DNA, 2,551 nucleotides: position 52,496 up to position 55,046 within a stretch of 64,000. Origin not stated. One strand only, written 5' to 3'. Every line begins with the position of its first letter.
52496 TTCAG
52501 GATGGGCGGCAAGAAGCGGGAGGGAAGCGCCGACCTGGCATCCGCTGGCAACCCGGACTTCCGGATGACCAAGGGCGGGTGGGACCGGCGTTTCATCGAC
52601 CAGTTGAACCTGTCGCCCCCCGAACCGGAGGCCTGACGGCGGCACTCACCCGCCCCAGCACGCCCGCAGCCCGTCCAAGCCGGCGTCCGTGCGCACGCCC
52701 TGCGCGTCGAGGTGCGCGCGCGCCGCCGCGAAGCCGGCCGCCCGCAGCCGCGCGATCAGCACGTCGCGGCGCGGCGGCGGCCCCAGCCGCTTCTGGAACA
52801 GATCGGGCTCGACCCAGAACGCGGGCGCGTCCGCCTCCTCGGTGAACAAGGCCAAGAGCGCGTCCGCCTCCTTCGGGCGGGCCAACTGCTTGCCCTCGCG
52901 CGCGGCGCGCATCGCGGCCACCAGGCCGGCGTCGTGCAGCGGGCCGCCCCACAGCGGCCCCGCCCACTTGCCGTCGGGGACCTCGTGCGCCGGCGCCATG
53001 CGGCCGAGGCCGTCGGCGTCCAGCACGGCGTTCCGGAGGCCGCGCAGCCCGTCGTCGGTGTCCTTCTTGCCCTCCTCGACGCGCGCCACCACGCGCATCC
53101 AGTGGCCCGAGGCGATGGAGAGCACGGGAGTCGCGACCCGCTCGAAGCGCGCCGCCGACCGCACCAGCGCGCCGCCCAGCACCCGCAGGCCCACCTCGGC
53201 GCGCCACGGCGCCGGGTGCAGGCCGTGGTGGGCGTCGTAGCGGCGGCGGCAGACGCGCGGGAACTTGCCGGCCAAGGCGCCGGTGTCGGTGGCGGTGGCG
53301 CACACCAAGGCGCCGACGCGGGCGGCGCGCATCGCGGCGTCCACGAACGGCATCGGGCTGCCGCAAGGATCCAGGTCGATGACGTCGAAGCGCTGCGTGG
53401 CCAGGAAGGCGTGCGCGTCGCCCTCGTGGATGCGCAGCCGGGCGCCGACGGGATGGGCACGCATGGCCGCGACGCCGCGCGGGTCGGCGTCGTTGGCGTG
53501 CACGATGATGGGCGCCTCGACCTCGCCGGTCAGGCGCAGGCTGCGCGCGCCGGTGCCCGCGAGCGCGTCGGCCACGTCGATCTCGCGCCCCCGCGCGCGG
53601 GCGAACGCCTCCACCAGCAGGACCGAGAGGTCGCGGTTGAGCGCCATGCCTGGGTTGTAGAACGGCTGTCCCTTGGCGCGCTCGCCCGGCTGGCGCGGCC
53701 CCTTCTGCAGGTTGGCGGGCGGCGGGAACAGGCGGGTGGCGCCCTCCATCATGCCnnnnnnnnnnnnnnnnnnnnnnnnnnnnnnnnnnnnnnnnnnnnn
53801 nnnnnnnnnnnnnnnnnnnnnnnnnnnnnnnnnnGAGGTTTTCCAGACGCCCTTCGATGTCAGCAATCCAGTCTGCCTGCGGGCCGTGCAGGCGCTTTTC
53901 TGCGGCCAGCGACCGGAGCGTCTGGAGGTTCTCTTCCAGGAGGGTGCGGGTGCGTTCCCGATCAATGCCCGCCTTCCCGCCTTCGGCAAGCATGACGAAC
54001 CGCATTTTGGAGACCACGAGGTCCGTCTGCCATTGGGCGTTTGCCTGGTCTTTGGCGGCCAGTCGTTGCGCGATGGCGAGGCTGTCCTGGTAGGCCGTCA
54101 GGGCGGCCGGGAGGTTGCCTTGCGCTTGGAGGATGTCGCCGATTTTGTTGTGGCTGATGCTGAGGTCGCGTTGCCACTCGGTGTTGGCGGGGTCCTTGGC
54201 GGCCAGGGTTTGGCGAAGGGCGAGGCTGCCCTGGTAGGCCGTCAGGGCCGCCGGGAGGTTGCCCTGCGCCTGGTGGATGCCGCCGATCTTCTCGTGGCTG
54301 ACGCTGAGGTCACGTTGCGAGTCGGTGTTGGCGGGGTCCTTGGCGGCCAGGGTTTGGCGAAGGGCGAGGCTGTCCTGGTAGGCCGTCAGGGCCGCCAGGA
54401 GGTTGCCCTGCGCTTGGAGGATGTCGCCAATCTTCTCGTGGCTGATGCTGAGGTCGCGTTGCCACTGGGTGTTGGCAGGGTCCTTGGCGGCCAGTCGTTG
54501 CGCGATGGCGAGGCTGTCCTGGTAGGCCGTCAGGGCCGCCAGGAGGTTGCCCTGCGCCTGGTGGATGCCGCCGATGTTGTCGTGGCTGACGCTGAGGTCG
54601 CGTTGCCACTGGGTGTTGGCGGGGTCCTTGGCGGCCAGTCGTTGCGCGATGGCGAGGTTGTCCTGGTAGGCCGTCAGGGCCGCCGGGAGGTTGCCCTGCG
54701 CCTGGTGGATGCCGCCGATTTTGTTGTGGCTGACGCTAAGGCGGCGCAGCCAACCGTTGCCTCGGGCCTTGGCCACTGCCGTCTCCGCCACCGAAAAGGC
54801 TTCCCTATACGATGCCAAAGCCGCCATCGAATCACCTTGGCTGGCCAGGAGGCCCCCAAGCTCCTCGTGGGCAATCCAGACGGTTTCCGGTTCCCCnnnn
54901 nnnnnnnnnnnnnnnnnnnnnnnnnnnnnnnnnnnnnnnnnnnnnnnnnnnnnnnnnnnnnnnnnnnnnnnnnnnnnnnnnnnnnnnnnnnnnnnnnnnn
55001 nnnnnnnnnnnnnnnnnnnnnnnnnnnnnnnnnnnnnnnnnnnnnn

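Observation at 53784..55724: DUF4062 (TIR/SLOG-like) domain fused to six near-identical 42-aa TPR-like repeats encoded by 126-bp tandem DNA repeats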

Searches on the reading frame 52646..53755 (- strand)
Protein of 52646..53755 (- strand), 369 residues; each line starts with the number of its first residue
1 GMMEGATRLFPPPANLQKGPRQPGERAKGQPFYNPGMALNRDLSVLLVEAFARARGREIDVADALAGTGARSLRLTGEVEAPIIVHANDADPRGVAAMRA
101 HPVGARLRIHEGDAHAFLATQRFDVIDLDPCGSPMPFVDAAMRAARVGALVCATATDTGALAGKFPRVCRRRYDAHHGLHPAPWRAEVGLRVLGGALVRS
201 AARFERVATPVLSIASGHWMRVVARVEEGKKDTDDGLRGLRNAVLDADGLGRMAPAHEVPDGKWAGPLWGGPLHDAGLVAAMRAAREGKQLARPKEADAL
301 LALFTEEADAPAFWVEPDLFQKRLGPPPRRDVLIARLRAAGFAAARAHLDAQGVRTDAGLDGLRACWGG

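Call 40: find_related_loci(query=window:52646-53755:-, collection=genome_contigs, flank=8000)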
Query window:52646-53755:- (369 aa) in genome_contigs; peptide patterns used: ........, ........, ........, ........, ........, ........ (x = any residue, [..] = any of these).
199 stretches matched a pattern; 5 encode a relative of the query (tblastn E <= 1e-3); 5 distinct loci.
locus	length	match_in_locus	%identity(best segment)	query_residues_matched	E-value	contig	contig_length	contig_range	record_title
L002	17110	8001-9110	68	1-368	7e-160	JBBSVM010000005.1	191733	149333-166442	MAG: Thermoplasmatota archaeon isolate H32-bin033_1 H32_bin033_1_000000000005, whole genome shotgun sequence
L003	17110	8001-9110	70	1-367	4e-159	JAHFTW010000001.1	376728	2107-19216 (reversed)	MAG: Thermoplasmata archaeon isolate nzgw65 NODE_12_length_376729_cov_5.371662, whole genome shotgun sequence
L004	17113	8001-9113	66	1-367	2e-153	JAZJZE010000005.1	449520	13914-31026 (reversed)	MAG: bacterium isolate ADI_H2L1_1_122_18_3-bin012 ADIH2L11_B012_0_000000000005, whole genome shotgun sequence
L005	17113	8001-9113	66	2-367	1e-138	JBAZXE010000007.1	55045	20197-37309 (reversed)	MAG: Thermoplasmatota archaeon isolate SO_2017_GW1_49 NODE_3073_length_55045_cov_1.064005_OW334_2017, whole genome shotg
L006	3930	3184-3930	67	1-247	1e-95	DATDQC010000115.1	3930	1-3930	MAG TPA_asm: Thermoplasmatota archaeon isolate SMAG_U7937 k141_1423812, whole genome shotgun sequence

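Call 70: search_protein_families(library=padloc, proteins=[window:52646-53755:-], max_evalue=0.001)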
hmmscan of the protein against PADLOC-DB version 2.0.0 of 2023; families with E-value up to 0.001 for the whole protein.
window:52646-53755:- (369 aa): 0 families

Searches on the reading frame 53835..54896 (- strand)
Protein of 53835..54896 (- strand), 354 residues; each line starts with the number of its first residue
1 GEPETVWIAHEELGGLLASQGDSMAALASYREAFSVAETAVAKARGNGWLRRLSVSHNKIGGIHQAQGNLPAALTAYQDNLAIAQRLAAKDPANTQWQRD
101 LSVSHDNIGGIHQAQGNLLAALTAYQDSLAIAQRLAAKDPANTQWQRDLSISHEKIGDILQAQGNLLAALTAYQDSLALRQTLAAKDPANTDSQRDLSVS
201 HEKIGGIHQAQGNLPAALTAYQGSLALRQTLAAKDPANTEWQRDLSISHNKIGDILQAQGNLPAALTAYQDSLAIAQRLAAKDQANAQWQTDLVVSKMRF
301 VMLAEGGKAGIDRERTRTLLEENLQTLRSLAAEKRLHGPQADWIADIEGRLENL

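Call 79: search_solved_structures(query=window:53835-54896:-, max_evalue=0.001, show_alignments=2)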
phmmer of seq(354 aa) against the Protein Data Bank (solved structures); distinct sequences matched with E-value up to 0.001: 0.
